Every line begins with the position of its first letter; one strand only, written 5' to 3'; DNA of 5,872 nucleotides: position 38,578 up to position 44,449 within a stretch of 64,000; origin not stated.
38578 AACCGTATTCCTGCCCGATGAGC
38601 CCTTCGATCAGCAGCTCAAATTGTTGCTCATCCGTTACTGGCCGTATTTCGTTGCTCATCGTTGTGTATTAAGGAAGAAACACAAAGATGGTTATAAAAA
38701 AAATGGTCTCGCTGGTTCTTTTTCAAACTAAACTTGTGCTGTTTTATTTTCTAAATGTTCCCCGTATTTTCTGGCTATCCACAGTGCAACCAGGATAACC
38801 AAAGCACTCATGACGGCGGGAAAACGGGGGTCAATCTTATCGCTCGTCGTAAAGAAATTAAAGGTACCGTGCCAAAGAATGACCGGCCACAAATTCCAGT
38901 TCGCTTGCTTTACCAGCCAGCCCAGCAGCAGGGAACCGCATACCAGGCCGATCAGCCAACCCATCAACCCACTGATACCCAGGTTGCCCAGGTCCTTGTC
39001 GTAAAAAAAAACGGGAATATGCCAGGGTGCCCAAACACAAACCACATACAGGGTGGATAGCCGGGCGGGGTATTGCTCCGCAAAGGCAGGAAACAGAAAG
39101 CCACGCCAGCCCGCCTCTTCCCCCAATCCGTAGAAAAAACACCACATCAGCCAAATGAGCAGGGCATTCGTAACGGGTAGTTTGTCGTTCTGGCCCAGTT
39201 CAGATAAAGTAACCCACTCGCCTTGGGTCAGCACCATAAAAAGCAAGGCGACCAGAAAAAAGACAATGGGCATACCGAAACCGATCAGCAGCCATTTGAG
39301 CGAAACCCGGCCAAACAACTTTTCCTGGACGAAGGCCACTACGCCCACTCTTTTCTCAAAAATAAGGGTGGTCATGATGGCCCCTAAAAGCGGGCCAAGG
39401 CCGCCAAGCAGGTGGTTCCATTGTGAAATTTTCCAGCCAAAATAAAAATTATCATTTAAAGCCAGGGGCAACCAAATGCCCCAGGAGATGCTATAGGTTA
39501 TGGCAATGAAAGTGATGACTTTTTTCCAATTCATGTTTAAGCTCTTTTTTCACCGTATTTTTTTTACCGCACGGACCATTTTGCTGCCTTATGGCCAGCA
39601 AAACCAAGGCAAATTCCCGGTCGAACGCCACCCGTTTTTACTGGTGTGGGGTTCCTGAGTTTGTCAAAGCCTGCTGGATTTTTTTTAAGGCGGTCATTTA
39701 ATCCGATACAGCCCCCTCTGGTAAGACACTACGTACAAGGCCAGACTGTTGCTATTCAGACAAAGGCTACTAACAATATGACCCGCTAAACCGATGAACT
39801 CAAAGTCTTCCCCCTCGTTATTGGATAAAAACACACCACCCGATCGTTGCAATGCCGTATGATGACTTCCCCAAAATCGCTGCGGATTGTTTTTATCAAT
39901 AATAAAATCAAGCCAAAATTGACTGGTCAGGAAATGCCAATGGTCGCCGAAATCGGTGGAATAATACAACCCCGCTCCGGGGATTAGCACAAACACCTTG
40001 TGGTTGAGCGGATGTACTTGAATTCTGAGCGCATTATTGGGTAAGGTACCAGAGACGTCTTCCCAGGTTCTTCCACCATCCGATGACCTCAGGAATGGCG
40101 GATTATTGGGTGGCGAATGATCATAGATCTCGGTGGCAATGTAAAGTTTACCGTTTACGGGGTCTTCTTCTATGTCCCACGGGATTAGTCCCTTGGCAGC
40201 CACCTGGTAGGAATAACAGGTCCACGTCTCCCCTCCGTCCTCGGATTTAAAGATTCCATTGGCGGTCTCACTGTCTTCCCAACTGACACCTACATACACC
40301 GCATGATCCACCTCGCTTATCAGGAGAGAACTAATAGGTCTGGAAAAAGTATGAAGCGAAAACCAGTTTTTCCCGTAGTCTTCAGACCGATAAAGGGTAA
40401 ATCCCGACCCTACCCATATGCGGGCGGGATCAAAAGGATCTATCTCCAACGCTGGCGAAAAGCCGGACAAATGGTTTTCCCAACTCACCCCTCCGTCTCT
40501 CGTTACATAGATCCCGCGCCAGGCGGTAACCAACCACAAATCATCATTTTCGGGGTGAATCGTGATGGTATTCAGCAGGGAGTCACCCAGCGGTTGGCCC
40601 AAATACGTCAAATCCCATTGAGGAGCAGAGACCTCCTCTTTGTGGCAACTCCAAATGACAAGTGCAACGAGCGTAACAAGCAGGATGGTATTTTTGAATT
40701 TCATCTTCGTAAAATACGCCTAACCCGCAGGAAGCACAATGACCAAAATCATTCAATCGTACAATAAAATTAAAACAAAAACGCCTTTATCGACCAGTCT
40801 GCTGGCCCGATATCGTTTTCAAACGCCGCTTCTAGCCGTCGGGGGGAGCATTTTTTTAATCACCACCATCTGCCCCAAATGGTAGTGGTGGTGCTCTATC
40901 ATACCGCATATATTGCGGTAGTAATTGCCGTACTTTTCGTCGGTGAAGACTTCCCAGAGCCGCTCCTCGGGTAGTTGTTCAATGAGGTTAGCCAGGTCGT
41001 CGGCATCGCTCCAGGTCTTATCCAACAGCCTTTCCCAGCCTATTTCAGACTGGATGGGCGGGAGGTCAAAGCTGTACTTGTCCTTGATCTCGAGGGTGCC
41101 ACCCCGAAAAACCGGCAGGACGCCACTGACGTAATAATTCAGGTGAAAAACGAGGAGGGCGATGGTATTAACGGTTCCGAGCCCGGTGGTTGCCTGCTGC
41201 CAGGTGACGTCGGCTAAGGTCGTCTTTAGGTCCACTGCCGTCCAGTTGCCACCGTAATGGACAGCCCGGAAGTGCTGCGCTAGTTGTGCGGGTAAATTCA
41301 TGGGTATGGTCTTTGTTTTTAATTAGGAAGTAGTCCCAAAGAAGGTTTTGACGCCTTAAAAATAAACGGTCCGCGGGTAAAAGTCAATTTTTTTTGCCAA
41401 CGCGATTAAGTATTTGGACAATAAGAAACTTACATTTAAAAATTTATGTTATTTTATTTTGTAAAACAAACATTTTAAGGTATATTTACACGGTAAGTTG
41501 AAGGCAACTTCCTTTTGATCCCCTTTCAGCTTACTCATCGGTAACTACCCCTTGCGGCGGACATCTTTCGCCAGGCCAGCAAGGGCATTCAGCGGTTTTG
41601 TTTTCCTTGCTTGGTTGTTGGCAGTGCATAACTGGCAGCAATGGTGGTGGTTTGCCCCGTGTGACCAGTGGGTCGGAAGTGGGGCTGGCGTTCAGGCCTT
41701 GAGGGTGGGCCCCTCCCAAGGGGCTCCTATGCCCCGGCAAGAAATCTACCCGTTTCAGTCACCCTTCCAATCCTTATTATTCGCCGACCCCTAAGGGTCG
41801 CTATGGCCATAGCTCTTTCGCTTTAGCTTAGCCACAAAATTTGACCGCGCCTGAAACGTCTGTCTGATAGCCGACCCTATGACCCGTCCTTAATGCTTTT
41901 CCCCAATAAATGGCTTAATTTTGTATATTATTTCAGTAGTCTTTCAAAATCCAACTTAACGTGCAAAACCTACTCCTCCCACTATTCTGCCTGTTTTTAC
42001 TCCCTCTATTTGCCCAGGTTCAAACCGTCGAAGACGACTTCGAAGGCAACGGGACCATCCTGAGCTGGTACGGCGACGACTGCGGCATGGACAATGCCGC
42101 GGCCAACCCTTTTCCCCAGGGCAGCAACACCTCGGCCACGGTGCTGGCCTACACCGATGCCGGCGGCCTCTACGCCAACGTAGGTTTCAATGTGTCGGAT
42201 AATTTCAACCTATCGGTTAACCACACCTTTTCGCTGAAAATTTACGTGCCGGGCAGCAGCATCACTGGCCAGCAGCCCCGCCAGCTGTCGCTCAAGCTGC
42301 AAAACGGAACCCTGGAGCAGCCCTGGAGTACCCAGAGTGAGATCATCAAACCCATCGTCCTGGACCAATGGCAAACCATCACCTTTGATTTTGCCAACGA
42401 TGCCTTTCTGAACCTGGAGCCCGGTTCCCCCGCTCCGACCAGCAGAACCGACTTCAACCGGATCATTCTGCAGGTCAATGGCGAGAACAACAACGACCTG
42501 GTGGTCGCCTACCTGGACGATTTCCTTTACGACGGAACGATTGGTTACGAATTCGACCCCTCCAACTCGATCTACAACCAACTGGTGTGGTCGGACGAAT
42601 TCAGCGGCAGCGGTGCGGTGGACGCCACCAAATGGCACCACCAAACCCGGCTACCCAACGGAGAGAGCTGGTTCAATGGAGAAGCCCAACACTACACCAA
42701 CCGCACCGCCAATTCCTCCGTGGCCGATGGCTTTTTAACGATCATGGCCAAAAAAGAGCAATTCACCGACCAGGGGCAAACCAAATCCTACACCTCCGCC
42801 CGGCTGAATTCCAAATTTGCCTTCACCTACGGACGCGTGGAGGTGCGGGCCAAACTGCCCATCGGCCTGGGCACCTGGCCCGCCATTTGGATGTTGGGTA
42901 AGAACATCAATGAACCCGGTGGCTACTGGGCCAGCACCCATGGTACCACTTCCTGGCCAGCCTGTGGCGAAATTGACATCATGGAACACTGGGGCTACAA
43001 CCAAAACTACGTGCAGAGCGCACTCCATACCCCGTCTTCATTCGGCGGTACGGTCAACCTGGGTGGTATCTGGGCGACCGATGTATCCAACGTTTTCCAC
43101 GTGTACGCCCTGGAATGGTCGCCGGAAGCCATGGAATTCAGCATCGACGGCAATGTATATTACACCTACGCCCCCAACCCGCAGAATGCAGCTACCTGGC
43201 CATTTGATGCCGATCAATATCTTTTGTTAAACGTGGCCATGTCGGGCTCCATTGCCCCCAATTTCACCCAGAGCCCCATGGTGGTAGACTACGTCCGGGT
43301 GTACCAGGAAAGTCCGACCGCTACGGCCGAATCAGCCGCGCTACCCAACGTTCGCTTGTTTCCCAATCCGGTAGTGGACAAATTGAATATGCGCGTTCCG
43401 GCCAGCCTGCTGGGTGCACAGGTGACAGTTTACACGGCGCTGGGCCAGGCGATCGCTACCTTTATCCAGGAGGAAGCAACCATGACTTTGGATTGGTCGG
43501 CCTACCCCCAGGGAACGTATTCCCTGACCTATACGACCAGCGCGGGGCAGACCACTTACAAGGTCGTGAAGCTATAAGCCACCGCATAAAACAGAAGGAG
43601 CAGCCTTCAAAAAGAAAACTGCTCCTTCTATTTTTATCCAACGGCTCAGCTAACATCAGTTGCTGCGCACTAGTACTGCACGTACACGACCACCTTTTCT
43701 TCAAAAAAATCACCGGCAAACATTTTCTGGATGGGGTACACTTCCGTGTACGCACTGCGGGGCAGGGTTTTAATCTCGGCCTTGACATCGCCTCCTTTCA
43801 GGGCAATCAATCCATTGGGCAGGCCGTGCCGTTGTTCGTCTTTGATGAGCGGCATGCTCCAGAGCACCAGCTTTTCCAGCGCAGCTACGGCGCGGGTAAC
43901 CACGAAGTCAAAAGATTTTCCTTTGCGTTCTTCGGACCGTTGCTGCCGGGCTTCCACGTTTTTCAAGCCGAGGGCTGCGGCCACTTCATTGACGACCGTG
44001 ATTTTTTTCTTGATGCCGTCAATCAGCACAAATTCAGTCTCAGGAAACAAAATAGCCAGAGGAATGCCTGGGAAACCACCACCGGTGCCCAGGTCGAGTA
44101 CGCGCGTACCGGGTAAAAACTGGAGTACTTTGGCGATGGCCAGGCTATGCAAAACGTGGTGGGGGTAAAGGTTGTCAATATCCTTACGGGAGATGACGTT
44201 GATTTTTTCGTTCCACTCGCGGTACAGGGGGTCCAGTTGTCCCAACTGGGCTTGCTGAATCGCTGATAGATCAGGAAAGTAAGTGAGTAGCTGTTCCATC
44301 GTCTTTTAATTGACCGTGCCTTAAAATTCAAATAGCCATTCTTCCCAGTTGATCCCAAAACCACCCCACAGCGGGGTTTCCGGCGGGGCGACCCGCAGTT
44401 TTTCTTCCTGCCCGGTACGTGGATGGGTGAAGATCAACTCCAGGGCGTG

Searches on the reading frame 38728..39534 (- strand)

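Call 15: search_protein_families(library=pfam, proteins=[window:38728-39534:-])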
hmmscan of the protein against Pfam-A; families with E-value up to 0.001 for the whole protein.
window:38728-39534:- (268 aa): 1 family
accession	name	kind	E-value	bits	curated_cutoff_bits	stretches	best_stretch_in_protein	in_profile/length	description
PF02517.21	Rce1-like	-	3.8e-12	46.8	22.4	1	123-228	3-93/93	Type II CAAX prenyl endopeptidase Rce1-like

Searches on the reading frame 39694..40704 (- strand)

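Call 15: search_protein_families(library=pfam, proteins=[window:39694-40704:-])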
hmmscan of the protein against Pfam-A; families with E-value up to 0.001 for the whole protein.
window:39694-40704:- (336 aa): 4 families
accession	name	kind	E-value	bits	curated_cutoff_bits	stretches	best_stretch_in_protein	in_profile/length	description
PF15902.12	Sortilin-Vps10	-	4.6e-16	59.1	33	1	205-302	4-110/446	Sortilin, neurotensin receptor 3,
PF02012.26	BNR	-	2.1e-08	33.4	27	0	247-257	1-11/12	BNR/Asp-box repeat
PF15899.11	BNR_6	-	1.2e-07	31.5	27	0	104-114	1-11/14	BNR-Asp box repeat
PF14870.12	PSII_BNR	-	4.3e-06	26.6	27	0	46-163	22-139/303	Photosynthesis system II assembly factor YCF48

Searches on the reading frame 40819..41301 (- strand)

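Call 15: search_protein_families(library=pfam, proteins=[window:40819-41301:-])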
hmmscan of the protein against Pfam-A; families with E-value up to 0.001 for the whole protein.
window:40819-41301:- (160 aa): 1 family
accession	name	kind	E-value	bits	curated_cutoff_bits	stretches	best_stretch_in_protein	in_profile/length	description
PF12867.12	DinB_2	-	0.00033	21.5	24.8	1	32-145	21-128/128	DinB superfamily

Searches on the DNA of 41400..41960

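Call 81: search_rna_families(source=window, start=41400, end=41960, threshold=evalue, max_evalue=1)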
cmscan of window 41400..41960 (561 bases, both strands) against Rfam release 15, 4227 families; matches with E-value up to 1: 2.
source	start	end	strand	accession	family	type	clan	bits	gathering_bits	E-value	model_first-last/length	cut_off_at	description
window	41672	41757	+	RF03203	mir-3070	Gene; miRNA;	-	22.2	75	0.024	1-89/89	no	mir-3070 microRNA precursor family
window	41439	41555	+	RF02887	mgtC_leader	Cis-reg; leader;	-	17.1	48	0.78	1-114/114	no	Salmonella mgtC leader RNA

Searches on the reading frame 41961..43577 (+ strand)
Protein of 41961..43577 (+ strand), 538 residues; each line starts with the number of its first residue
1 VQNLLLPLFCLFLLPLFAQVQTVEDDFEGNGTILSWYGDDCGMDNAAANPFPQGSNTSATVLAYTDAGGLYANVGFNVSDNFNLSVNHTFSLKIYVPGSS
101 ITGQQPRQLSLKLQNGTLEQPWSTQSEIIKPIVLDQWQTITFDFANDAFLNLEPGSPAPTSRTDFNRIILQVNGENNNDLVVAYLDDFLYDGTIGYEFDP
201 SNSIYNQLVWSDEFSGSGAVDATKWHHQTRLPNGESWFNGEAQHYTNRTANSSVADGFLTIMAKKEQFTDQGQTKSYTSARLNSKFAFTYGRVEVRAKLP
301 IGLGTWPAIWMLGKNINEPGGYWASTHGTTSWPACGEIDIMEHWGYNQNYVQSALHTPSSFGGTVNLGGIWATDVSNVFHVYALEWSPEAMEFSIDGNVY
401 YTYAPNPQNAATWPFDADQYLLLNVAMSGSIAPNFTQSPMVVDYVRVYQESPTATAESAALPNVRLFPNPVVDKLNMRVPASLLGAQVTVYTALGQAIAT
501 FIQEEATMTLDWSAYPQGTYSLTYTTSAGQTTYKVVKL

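Call 15: search_protein_families(library=pfam, proteins=[window:41961-43577:+])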
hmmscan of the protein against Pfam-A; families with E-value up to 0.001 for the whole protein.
window:41961-43577:+ (538 aa): 4 families
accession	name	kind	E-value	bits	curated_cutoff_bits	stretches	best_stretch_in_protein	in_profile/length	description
PF00722.28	Glyco_hydro_16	-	1.1e-20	74.3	22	1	249-424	11-155/175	Glycosyl hydrolases family 16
PF18962.6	Por_Secre_tail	-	8.5e-08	32.8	27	1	466-536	1-74/75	Secretion system C-terminal sorting domain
PF03935.22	SKN1_KRE6_Sbg1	-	1.3e-06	27.6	30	1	206-333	117-239/501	Beta-glucan synthesis-associated protein SKN1/KRE6/Sbg1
PF10287.16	YJL171C_Tos1_C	-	0.00011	22.4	27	1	306-360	121-174/228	Cell wall protein YJL171C/Tos1, C-terminal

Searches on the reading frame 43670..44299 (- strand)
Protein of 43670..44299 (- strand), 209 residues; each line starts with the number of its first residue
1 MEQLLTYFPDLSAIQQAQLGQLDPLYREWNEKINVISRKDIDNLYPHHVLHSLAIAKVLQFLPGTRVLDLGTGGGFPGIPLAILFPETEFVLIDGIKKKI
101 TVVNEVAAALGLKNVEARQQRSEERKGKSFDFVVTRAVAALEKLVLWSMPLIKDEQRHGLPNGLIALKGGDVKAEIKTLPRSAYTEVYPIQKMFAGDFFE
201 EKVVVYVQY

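Call 15: search_protein_families(library=pfam, proteins=[window:43670-44299:-])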
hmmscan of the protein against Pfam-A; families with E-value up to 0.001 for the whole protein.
window:43670-44299:- (209 aa): 5 families
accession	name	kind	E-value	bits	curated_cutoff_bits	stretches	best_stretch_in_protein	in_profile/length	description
PF02527.21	GidB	-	2.7e-38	131.6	27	1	17-185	3-165/184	rRNA small subunit methyltransferase G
PF13847.12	Methyltransf_31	-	8.4e-12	45.4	27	1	64-140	4-85/145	Methyltransferase domain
PF05175.20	MTS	-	4.1e-05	23.7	23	1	57-135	25-104/170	Methyltransferase small domain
PF13649.12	Methyltransf_25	-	4.9e-05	24.4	27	1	67-137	1-73/97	Methyltransferase domain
PF08242.18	Methyltransf_12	-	0.00041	21.5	30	0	68-138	1-74/98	Methyltransferase domain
